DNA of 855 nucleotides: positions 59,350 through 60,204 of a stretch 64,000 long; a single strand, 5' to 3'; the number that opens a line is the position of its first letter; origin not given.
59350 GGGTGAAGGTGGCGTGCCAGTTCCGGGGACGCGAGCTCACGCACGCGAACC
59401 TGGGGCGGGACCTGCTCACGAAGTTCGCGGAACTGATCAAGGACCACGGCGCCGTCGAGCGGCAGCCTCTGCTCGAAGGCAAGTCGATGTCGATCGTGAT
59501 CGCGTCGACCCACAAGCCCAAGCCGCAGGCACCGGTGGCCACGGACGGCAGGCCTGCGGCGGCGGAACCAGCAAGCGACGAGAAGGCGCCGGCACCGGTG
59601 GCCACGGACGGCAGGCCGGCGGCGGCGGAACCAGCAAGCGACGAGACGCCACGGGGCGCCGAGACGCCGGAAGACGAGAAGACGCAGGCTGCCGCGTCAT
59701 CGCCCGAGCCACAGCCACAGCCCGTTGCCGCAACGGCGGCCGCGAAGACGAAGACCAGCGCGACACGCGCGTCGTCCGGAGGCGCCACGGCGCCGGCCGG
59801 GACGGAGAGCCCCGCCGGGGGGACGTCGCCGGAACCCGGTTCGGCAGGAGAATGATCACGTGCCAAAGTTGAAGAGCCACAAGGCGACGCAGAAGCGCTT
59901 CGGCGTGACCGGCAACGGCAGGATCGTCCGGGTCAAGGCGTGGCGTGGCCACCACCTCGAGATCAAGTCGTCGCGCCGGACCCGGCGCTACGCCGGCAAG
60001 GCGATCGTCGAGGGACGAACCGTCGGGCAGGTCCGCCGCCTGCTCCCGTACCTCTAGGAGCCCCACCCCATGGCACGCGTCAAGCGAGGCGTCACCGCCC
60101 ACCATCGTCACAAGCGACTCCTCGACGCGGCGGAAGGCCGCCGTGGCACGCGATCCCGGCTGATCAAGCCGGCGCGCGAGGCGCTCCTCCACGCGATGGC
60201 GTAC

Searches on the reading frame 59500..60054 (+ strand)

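Call 29: search_protein_families(library=pfam, proteins=[window:59500-60054:+], max_evalue=0.001)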
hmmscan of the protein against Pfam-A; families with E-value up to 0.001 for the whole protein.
window:59500-60054:+ (185 aa): 1 family
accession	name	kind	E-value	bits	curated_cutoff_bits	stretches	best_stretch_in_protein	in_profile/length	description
PF01632.24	Ribosomal_L35p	-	1.1e-14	55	28.9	1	122-182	1-61/61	Ribosomal protein L35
